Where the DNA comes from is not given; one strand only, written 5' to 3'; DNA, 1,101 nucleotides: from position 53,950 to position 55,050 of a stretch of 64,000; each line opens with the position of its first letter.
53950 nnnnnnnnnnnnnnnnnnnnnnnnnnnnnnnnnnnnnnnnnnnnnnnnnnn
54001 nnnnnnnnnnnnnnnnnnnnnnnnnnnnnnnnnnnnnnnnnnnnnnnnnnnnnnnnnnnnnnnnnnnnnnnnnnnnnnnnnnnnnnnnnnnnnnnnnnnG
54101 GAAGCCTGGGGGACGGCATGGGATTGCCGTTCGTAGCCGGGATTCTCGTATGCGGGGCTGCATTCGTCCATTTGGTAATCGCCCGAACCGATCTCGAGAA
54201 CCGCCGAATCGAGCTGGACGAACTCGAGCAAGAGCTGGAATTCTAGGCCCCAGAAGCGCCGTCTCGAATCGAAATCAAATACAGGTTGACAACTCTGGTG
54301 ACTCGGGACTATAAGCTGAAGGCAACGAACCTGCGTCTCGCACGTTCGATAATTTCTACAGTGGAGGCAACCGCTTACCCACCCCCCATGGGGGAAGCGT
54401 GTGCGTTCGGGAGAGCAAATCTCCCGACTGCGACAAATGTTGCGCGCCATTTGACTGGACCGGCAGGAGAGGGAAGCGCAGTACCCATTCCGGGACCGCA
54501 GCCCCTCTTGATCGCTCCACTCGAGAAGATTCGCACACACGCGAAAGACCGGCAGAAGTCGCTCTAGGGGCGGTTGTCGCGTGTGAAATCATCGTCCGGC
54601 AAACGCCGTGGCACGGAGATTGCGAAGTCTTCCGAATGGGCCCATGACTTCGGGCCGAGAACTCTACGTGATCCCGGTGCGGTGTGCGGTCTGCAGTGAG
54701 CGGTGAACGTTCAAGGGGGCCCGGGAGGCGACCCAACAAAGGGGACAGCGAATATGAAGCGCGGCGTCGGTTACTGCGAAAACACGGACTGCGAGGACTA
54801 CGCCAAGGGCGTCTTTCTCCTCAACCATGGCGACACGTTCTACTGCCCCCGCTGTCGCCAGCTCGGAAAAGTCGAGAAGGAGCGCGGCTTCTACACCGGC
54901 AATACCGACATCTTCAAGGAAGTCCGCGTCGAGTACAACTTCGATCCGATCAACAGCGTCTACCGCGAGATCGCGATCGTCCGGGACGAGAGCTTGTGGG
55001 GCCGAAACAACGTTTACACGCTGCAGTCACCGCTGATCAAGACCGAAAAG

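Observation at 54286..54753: Consensus-like promoter followed by a roughly 430-nt hairpin-rich non-coding region: candidate novel structured RNA or riboswitch-like leader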

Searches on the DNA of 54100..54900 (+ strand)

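Call 4: search_rna_families(source=window, start=54100, end=54900, threshold=evalue, max_evalue=10, show_alignments=3)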
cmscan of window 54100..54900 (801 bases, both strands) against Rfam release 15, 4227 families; matches with E-value up to 10: 1.
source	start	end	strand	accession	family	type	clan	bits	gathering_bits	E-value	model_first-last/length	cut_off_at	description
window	54399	54431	+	RF03017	RT-13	Gene; sRNA;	-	16.8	69.1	2.6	1-67/67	no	RT-13 RNA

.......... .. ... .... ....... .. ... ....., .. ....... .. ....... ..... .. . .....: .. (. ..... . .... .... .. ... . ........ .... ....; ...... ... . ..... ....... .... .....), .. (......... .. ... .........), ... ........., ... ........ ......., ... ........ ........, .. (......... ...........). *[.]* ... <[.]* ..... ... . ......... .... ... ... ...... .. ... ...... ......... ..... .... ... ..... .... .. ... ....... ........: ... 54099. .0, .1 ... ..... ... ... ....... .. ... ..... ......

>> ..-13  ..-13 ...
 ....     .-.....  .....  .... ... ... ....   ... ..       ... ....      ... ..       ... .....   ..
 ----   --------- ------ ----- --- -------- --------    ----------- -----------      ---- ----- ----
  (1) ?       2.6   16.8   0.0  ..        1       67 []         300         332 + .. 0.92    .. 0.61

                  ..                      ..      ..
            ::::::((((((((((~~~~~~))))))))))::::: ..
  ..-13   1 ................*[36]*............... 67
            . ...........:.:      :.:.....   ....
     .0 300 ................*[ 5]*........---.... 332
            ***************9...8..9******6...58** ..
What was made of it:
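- Checked: The only hit at E<=10 is RT-13, E=2.6 (call 4).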

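Call 41: build_rna_model(alignment_id=A4, structure=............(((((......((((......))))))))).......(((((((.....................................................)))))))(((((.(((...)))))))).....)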
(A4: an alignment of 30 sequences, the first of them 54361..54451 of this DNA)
Model R1 built from alignment A4 (30 sequences, 141 columns); structure: as given.
model positions 90; base pairs 22; branch points 2; effective number of sequences 3.12; information 0.633 bits per position. Calibrated on 0.2 Mb of random sequence (short: E-values are rough).
structure used (alignment columns):
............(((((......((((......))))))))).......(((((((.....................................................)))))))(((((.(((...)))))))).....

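Call 42: search_with_rna_model(model_id=R1, sources=[window, L001, L002, L003, L004, L005, L006, L007, L008, L009, L010, L011, L012, L013, L014, L015, L016, L017, L018, L019, L020, L021, L022, L023, L024, L025, L026, L027, L028, L029, L030, L031, L032, L033, L034, L035, L036, L037, L038, L039, L040, L041, L042, L043, L044, L045, L046, L047, L048, L049, L050, L051, L052, L053, L054, L055, L056, L057, L058, L059, L060, L061, L062, L063, L064, L065, L066, L067, L068, L069, L070, L071, L072, L073, L074, L075, L076, L077, L078, L079, L080], max_evalue=1, make_alignment=true)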
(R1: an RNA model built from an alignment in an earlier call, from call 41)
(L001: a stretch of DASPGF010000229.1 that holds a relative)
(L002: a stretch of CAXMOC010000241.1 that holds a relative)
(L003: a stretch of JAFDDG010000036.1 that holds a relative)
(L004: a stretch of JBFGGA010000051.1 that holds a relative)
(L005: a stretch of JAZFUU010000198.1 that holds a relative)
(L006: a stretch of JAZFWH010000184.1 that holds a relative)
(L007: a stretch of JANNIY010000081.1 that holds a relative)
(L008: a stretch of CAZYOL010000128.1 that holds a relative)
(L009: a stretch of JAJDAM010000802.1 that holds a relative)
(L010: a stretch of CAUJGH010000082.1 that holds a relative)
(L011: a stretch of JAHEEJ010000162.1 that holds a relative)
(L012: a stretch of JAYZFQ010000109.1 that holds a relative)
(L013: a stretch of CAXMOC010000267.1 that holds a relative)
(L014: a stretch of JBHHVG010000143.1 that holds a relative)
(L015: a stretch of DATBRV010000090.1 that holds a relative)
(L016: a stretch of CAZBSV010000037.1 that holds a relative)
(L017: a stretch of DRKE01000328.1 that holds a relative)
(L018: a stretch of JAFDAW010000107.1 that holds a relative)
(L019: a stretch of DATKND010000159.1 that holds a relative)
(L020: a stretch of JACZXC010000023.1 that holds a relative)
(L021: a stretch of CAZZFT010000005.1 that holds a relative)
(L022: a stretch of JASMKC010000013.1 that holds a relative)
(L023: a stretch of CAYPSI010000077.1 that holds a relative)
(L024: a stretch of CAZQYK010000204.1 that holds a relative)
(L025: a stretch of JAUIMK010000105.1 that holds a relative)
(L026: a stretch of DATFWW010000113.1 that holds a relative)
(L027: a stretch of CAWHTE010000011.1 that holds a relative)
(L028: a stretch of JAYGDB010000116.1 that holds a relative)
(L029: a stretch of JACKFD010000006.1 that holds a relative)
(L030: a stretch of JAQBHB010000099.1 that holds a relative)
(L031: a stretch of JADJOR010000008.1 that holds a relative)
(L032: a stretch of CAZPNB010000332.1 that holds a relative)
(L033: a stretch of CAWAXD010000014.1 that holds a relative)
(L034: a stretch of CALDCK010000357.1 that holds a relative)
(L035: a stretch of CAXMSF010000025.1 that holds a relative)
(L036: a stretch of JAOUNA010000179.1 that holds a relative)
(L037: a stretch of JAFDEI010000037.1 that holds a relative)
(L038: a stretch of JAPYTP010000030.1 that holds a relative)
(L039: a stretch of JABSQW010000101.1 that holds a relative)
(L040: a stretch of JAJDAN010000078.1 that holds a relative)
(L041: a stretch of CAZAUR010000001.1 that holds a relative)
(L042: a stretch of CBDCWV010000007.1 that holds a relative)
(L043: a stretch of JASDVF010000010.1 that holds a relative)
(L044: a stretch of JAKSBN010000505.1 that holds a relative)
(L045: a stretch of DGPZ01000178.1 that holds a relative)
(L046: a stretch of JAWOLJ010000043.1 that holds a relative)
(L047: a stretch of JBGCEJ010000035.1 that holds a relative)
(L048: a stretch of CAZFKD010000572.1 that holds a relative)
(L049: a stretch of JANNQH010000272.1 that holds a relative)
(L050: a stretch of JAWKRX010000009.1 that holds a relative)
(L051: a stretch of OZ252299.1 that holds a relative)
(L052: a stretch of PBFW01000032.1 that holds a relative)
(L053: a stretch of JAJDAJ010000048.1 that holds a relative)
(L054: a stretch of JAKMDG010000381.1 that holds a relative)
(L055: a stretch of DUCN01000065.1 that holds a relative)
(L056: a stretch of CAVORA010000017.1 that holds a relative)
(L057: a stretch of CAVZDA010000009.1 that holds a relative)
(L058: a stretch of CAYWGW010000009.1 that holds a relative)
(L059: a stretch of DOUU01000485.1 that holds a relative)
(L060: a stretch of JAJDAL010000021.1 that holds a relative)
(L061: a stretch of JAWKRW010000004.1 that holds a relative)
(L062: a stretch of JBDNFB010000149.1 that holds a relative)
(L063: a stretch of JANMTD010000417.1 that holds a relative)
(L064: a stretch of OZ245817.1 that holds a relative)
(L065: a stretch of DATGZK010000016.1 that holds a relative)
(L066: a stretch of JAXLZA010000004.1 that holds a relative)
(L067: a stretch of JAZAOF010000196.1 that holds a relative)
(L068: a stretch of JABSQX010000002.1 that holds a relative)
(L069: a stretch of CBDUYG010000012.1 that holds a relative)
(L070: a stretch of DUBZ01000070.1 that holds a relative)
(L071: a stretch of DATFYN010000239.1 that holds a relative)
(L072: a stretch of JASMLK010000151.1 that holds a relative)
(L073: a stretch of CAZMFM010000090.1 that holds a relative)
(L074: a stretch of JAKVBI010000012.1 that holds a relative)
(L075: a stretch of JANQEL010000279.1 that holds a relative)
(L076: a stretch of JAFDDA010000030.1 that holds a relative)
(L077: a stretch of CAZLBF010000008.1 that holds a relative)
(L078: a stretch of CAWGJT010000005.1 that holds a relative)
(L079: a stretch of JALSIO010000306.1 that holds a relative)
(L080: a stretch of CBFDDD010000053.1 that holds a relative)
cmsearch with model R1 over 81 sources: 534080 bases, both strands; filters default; matches with E-value up to 1: 39.
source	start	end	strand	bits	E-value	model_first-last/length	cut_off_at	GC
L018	2640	2730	+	93.8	3.8e-18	1-90/90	no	0.64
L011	2638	2728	+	91.4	1.3e-17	1-90/90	no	0.64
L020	2650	2739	+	89.6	3.3e-17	1-90/90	no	0.66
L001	2591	2681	+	88.1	6.9e-17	1-90/90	no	0.66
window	54361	54451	+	86.2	1.8e-16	1-90/90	no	0.62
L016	2559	2649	+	85.9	2.1e-16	1-90/90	no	0.65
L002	2648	2738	+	85.3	2.8e-16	1-90/90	no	0.63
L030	2638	2730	+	82.9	9.6e-16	1-90/90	no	0.65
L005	2653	2742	+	82.9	9.9e-16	1-90/90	no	0.66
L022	2641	2733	+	80.9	2.6e-15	1-90/90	no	0.65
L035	2594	2729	+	80.5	3.3e-15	1-90/90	no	0.66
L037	546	683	+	79.4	5.7e-15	1-90/90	no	0.63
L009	2581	2669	+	79.3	5.9e-15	1-90/90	no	0.63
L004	2639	2730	+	78.8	7.9e-15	1-90/90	no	0.64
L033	2633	2733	+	78.7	8.1e-15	1-90/90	no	0.68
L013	1800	1890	+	77.9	1.2e-14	1-90/90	no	0.66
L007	2633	2733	+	77.6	1.4e-14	1-90/90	no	0.61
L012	2643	2734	+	77.2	1.7e-14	1-90/90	no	0.67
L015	2641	2732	+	76.7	2.3e-14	1-90/90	no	0.65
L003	2652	2743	+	75.4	4.2e-14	1-90/90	no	0.64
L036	1520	1593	+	70.8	4.5e-13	1-90/90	no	0.64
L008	2659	2751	+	69.6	8.1e-13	1-90/90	no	0.72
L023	2641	2734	+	69.4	9.1e-13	1-90/90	no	0.68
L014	554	648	+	69.1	1e-12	1-90/90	no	0.68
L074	2637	2726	+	67.1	2.9e-12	1-90/90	no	0.67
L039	2638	2734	+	62.2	3.4e-11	1-90/90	no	0.62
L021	2617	2690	+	61.1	6e-11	1-90/90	no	0.68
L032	345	415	+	60.1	9.9e-11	1-90/90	no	0.69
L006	2642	2727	+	59.1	1.7e-10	1-90/90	no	0.67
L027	2660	2730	+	58.3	2.5e-10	1-90/90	no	0.63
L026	2668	2738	+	55.4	1.1e-09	1-90/90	no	0.65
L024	1209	1282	+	54.7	1.6e-09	1-90/90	no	0.73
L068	2665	2735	+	44.9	2.2e-07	1-90/90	no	0.62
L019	2658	2731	+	38.8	4.8e-06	1-90/90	no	0.65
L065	2583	2706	+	27.9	0.0012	1-90/90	no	0.66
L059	2442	2572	+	23.4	0.012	1-90/90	no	0.66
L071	2577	2707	+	22.7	0.016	1-90/90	no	0.66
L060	3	94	+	15.3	0.7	1-90/90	no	0.73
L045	2444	2525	+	15.2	0.73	1-90/90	no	0.63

Alignment A5: 39 matches aligned to the model, 173 columns, each read 5' to 3' on its own strand. Consensus structure (alignment columns), stored with it:
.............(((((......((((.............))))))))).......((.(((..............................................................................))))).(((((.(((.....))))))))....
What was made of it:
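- Covariance model R1 finds the RNA in 38 of 81 sources (call 42).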

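Call 47: build_rna_model(alignment_id=A6, structure=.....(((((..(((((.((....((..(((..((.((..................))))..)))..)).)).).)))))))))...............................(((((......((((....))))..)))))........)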
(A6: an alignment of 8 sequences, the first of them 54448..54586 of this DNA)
Model R2 built from alignment A6 (8 sequences, 153 columns); structure: as given.
model positions 140; base pairs 30; branch points 1; effective number of sequences 1.73; information 0.59 bits per position. Calibrated on 0.2 Mb of random sequence (short: E-values are rough).
structure used (alignment columns):
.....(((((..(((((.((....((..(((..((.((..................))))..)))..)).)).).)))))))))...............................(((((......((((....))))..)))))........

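Call 48: search_with_rna_model(model_id=R2, sources=[window, L001, L002, L003, L004, L005, L006, L007, L008, L009, L010, L011, L012, L013, L014, L015, L016, L017, L018, L019, L020, L021, L022, L023, L024, L025, L026, L027, L028, L029, L030, L031, L032, L033, L034, L035, L036, L037, L038, L039, L040, L041, L042, L043, L044, L045, L046, L047, L048, L049, L050, L051, L052, L053, L054, L055, L056, L057, L058, L059, L060, L061, L062, L063, L064, L065, L066, L067, L068, L069, L070, L071, L072, L073, L074, L075, L076, L077, L078, L079, L080], max_evalue=1, make_alignment=true)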
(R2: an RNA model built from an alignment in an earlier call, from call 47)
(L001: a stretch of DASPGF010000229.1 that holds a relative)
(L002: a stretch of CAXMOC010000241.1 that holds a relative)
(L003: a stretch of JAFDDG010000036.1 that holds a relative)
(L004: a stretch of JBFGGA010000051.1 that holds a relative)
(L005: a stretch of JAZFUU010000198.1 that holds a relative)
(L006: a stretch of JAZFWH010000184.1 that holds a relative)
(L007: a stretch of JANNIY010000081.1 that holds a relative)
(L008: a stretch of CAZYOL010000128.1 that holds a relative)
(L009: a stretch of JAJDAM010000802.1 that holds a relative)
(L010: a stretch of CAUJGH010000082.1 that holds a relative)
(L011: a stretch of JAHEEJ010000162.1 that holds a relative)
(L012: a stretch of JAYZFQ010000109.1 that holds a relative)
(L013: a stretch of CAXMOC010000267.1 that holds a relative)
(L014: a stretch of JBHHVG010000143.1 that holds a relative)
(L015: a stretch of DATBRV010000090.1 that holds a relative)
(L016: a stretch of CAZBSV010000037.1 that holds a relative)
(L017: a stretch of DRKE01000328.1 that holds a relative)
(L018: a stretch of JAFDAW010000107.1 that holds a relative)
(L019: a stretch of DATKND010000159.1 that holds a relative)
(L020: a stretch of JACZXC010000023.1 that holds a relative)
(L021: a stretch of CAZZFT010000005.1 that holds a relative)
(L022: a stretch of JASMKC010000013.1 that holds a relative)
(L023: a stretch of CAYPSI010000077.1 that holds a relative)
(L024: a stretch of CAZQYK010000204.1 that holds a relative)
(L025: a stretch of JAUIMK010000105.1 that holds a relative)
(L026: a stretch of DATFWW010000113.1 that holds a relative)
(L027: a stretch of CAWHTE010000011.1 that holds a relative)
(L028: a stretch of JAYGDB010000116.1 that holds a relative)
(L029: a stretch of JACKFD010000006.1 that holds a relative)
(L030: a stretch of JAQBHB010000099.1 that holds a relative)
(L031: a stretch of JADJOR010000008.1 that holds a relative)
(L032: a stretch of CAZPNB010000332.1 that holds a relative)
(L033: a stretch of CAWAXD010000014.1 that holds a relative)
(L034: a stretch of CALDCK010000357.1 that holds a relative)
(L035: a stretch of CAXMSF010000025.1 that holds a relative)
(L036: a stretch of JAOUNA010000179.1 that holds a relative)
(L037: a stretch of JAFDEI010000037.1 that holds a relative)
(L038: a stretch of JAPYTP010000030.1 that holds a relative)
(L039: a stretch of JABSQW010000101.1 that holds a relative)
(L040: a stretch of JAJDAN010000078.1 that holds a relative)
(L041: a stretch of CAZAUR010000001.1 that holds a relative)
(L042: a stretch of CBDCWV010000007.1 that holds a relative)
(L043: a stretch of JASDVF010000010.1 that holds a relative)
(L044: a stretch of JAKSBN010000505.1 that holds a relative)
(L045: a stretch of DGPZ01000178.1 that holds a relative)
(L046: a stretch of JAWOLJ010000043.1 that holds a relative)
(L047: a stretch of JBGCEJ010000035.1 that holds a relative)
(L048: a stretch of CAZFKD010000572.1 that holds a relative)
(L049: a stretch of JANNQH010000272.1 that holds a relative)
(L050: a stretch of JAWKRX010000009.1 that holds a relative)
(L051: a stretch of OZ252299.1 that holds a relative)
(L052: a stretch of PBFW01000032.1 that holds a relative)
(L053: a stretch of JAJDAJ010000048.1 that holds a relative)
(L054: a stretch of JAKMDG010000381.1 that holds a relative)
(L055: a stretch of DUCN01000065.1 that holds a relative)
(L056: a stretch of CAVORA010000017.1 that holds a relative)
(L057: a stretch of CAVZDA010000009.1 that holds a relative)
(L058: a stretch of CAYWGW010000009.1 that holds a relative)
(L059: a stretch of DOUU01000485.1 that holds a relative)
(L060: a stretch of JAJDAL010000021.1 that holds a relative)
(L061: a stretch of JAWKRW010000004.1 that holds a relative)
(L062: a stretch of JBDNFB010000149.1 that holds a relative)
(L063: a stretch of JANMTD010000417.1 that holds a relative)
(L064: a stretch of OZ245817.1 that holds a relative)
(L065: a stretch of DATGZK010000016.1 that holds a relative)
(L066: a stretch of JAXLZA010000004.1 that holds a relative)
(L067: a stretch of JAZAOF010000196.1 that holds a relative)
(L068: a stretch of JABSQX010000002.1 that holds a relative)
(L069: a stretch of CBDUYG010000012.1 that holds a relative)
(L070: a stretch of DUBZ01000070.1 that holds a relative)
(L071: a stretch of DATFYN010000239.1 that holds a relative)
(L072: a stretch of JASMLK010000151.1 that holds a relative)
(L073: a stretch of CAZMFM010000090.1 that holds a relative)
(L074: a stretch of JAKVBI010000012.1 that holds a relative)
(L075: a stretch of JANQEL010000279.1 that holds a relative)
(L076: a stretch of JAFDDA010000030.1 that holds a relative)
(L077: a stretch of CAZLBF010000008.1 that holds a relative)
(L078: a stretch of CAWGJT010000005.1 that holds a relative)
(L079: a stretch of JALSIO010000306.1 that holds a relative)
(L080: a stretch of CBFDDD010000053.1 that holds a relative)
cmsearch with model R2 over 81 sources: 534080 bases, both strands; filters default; matches with E-value up to 1: 21.
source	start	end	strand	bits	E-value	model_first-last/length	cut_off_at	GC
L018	2727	2866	+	143.2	1e-30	1-140/140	no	0.64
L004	2727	2864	+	140.7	3.9e-30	1-140/140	no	0.67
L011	2725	2864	+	139.4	8.1e-30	1-140/140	no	0.68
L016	2646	2794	+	135.4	6.8e-29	1-140/140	no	0.66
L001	2678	2829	+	129.6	1.4e-27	1-140/140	no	0.69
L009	2666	2804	+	122.3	7e-26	1-140/140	no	0.62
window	54448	54586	+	112.6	1.2e-23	1-140/140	no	0.61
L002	2735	2872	+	109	8.3e-23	1-140/140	no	0.62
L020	2736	2873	+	34.5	1.3e-05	1-140/140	no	0.66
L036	1590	1729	+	30.7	9.4e-05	1-140/140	no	0.64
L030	2727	2867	+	25.6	0.0014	1-140/140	no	0.65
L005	2738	2876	+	23.5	0.0043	1-140/140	no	0.66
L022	2730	2841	+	21.2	0.015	1-140/140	no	0.63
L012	2731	2869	+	19.1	0.045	1-140/140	no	0.64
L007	2813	2861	+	17.1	0.13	85-132/140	no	0.73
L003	2740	2867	+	15.7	0.27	1-140/140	no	0.65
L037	684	817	+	15.7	0.27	1-140/140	no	0.69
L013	1887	2014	+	15.4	0.32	1-140/140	no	0.66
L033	2813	2861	+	14.1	0.65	85-132/140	no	0.76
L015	2812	2861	+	13.8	0.78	85-132/140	no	0.78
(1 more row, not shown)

Alignment A7: 21 matches aligned to the model, 206 columns, each read 5' to 3' on its own strand. Consensus structure (alignment columns), stored with it:
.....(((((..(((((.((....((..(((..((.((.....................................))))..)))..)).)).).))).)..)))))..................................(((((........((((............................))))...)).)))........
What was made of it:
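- Tried and rejected: Built from 8 close sequences, it was too specific: 20 true hits and one spurious hit at window 15024-15127 with E=0.73 (call 48).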
